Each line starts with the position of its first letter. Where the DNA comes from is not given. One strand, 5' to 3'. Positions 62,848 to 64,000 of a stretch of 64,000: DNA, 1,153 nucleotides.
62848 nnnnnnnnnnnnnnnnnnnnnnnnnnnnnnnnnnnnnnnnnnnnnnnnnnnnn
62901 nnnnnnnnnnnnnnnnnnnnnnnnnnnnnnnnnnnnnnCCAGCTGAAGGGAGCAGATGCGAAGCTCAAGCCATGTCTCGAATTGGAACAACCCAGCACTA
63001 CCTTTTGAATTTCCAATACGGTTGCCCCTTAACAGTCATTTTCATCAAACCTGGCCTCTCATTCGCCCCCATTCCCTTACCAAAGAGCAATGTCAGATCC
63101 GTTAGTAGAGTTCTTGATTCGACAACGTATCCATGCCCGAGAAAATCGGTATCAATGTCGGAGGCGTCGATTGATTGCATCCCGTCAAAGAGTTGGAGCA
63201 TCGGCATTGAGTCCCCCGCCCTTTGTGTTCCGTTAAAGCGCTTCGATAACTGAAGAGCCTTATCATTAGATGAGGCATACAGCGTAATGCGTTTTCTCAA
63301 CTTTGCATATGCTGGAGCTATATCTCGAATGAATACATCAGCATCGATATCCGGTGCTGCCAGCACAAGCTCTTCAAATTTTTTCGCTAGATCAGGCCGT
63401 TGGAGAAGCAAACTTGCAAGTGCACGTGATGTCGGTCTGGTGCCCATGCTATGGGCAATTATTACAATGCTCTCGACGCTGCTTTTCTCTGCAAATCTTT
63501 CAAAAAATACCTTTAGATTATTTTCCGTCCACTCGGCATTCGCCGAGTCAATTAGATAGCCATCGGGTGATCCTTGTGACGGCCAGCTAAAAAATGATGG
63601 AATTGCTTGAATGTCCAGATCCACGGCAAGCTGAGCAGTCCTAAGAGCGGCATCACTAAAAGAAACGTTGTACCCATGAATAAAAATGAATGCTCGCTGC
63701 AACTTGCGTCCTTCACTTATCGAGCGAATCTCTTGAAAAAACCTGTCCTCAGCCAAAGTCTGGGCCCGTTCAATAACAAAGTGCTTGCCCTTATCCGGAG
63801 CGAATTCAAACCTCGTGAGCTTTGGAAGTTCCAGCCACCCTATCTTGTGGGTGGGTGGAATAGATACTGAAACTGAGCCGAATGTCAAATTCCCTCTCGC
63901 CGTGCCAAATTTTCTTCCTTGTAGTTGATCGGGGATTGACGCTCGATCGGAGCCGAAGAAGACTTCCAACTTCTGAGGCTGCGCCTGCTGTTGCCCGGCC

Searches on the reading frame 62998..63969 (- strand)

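Call 53: search_protein_families(library=pfam, proteins=[window:62998-63969:-], max_evalue=0.001)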
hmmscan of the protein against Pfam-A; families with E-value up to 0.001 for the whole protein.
window:62998-63969:- (323 aa): 2 families
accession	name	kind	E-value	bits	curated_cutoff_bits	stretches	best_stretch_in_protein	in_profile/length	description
PF05990.18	DUF900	-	2.8e-45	155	20.5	1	88-289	16-225/232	Alpha/beta hydrolase of unknown function (DUF900)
PF12697.13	Abhydrolase_6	-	0.00013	23.1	26.3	1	95-228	2-115/217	Alpha/beta hydrolase family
